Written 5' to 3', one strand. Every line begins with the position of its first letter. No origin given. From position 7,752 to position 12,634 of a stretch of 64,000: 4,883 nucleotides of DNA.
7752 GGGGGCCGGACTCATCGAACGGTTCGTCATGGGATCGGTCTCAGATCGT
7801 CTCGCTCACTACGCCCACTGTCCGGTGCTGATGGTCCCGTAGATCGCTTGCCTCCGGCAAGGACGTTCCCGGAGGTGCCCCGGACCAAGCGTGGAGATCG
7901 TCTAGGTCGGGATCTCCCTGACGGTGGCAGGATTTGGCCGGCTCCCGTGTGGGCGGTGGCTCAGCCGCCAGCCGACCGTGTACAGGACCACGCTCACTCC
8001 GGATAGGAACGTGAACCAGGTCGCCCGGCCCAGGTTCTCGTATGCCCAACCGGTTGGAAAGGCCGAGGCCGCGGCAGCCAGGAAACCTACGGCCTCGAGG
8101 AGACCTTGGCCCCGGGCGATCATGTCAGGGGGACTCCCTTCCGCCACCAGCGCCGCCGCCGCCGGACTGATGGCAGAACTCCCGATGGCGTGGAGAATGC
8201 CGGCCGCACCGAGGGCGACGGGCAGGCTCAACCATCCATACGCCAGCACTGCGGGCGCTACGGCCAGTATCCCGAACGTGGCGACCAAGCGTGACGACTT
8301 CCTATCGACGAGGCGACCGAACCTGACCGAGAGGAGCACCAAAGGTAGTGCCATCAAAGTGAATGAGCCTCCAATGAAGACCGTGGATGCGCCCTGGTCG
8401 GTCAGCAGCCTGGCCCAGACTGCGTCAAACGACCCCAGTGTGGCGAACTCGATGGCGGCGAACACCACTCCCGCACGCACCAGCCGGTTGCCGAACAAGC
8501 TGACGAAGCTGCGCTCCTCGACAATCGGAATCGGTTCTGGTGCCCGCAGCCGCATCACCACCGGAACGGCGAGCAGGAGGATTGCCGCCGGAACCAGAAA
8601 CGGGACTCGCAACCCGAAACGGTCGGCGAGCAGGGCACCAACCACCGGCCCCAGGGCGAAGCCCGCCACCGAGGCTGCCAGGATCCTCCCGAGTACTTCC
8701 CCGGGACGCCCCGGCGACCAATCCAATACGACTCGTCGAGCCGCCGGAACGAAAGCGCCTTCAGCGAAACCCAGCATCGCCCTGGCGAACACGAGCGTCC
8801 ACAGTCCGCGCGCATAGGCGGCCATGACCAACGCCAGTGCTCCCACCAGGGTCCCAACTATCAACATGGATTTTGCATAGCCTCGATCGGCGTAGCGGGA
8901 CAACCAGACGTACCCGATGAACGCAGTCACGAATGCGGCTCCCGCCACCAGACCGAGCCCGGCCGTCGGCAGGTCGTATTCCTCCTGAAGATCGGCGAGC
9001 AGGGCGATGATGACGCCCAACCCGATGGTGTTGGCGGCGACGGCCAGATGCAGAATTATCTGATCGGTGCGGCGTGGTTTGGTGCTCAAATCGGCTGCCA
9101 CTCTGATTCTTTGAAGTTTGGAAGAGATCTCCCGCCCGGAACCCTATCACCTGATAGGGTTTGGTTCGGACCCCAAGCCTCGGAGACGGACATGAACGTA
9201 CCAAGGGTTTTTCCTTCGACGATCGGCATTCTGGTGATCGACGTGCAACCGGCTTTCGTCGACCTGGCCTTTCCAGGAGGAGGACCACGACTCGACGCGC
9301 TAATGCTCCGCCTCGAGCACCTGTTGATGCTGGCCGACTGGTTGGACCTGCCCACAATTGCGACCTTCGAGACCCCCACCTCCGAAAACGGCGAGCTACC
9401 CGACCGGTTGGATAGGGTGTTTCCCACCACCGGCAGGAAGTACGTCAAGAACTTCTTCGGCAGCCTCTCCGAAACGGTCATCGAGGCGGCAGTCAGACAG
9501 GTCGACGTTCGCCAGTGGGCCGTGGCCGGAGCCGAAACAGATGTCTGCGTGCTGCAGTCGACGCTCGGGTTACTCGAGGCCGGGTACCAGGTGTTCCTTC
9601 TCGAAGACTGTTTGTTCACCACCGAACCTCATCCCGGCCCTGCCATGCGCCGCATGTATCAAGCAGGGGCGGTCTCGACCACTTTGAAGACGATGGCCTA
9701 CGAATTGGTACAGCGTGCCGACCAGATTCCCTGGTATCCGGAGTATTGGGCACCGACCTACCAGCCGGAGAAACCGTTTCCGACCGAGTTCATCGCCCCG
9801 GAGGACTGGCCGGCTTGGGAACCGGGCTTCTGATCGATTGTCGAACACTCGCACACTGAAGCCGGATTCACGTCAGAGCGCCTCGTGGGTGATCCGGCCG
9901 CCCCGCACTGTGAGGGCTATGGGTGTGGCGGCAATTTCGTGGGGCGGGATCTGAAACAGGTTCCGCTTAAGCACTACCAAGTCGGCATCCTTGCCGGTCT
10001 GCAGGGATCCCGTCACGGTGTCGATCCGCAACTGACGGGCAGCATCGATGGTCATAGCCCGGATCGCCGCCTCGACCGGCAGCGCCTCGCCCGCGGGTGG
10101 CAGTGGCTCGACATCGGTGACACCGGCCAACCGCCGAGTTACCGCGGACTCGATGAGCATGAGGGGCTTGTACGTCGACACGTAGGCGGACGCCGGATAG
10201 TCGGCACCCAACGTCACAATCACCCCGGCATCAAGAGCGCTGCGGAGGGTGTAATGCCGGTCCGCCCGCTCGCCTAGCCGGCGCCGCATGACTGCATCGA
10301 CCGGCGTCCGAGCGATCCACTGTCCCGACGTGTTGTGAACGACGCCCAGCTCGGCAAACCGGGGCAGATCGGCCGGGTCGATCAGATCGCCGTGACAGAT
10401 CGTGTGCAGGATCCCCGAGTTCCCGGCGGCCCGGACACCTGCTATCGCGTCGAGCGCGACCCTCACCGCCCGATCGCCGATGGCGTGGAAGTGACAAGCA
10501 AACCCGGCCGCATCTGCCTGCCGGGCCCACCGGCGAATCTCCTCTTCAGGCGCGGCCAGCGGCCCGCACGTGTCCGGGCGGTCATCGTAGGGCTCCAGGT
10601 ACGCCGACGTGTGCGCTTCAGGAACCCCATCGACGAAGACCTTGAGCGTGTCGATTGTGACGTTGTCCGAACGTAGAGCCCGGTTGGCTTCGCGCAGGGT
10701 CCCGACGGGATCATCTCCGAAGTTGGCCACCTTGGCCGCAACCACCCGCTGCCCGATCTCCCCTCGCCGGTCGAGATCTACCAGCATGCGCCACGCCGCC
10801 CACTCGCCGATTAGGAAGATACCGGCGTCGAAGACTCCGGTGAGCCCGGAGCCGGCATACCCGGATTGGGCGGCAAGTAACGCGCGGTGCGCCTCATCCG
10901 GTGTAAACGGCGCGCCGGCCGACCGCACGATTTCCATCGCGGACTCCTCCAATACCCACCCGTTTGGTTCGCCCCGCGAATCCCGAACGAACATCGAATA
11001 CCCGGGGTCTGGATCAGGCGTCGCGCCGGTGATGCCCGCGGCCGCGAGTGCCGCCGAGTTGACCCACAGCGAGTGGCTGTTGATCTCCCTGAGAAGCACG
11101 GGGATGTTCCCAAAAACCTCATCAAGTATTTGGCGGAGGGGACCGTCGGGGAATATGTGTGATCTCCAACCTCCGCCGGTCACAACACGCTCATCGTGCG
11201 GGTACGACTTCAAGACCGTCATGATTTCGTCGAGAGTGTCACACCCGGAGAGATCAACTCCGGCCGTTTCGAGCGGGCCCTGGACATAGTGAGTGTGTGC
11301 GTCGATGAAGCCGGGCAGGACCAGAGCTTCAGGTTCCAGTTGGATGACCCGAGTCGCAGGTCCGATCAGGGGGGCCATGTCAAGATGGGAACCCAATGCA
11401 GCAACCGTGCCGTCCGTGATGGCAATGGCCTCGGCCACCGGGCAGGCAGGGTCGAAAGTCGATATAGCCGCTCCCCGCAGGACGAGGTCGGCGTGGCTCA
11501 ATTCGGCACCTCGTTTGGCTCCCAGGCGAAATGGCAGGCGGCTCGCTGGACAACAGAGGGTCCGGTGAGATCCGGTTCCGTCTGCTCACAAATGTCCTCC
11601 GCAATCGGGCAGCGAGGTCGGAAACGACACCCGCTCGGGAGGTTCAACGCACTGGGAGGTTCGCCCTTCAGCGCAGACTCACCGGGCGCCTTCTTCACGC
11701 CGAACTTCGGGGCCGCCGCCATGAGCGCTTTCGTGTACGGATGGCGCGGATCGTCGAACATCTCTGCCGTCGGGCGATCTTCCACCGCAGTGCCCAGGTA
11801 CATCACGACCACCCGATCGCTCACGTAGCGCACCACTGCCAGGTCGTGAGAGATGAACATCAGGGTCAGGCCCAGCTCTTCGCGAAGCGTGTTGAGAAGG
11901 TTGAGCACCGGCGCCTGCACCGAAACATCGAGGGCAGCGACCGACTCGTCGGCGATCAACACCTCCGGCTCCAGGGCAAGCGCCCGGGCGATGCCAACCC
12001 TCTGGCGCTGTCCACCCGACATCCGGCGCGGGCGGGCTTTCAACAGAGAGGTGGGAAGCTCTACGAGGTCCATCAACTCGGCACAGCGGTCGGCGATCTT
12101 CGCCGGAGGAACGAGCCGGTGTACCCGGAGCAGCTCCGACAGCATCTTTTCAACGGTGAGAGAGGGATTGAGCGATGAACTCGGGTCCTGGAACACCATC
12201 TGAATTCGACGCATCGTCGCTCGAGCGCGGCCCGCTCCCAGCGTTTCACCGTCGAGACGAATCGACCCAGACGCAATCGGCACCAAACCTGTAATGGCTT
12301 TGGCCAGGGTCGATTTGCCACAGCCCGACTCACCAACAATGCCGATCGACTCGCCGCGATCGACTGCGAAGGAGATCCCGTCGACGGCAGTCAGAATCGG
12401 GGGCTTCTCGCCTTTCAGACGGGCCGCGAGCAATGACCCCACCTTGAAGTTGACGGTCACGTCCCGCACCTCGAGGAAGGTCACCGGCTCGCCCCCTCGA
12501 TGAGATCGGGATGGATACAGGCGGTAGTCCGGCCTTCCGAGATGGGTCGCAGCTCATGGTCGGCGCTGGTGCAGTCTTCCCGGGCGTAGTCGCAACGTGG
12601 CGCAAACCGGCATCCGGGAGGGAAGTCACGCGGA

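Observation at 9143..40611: Five copies of a CTAT-N6-ATAG palindrome (AmtR-box architecture) mark a nitrogen-scavenging regulon around a TetR/AmtR-like gene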

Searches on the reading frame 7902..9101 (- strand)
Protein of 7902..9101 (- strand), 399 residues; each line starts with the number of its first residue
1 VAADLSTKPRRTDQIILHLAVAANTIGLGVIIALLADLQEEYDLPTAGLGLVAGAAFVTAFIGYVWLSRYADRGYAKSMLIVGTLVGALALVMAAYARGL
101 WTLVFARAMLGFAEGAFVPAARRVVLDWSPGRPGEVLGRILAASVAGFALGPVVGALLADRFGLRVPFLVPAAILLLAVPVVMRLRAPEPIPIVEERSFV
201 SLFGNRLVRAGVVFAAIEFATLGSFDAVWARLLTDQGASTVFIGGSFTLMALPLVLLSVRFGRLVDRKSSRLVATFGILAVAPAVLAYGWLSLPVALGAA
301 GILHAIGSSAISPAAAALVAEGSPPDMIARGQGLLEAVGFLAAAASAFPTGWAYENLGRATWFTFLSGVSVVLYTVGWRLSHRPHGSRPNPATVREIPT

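Call 9: search_protein_families(library=pfam, proteins=[window:7902-9101:-])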
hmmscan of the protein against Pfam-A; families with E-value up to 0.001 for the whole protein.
window:7902-9101:- (399 aa): 2 families
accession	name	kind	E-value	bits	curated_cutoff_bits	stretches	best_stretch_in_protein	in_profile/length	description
PF07690.21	MFS_1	-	6.8e-39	134.2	33.4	2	18-220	2-220/347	Major Facilitator Superfamily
PF12832.13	MFS_1_like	-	4.4e-11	42.9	25.2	1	42-363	29-371/373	MFS_1 like family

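Call 62: search_protein_families(library=ncbifam, proteins=[window:7902-9101:-], max_evalue=1e-10)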
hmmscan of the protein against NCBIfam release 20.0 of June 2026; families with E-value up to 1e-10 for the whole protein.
window:7902-9101:- (399 aa): 5 families
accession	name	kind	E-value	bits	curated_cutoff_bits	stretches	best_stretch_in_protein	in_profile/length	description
TIGR00880.1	2_A_01_02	superfamily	5e-16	59.1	131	1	51-183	3-135/141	multidrug resistance protein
TIGR00881.1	2A0104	subfamily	2.5e-14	53.1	407.75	1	33-187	16-172/379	phosphoglycerate transporter protein PgtP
NF007372.0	PRK09874.1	equivalog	1.9e-13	50.3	571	1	50-323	57-340/408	multidrug efflux MFS transporter MdtG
TIGR00895.1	2A0115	subfamily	1.7e-11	43.7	418.55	1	26-191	31-196/398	aromatic acid/H+ symport family MFS transporter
TIGR00893.1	2A0114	subfamily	3.3e-11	42.8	395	1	36-176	19-159/399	D-galactonate transporter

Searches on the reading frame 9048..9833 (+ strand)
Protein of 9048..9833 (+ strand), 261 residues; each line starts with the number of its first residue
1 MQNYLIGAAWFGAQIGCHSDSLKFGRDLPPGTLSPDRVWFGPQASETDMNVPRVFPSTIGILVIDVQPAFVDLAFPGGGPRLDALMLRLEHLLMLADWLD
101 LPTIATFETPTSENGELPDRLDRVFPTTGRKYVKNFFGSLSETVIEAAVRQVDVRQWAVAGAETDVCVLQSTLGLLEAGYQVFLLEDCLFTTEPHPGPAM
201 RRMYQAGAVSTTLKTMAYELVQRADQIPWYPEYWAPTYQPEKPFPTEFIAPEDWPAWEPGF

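Call 9: search_protein_families(library=pfam, proteins=[window:9048-9833:+])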
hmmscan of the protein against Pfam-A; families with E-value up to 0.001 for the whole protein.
window:9048-9833:+ (261 aa): 1 family
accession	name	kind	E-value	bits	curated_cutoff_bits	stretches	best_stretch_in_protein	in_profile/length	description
PF00857.26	Isochorismatase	-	3.5e-15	57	27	1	61-213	3-173/175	Isochorismatase domain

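Call 13: search_protein_families(library=ncbifam, proteins=[window:9048-9833:+], max_evalue=0.00001)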
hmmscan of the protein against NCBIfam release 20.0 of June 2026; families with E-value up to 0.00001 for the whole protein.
window:9048-9833:+ (261 aa): 1 family
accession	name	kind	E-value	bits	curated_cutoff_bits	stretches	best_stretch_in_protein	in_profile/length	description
NF041461.1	C_hydro_YcaC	equivalog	2.4e-11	43.5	310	1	93-221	41-170/201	isochorismate family cysteine hydrolase YcaC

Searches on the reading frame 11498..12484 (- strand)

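Call 9: search_protein_families(library=pfam, proteins=[window:11498-12484:-])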
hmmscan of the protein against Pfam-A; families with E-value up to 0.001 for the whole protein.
window:11498-12484:- (328 aa): 4 families
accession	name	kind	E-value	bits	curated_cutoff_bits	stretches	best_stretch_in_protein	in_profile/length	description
PF00005.33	ABC_tran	-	1.8e-33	116.5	25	1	35-182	2-136/137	ABC transporter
PF08352.17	oligo_HPY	-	2.3e-19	70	27.1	1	234-299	1-65/65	Oligopeptide/dipeptide transporter, C-terminal region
PF13401.12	AAA_22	-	0.00081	20.2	27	0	46-203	7-113/130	AAA domain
PF02463.25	SMC_N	-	0.00086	19.2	40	0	48-221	28-205/220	RecF/RecN/SMC N terminal domain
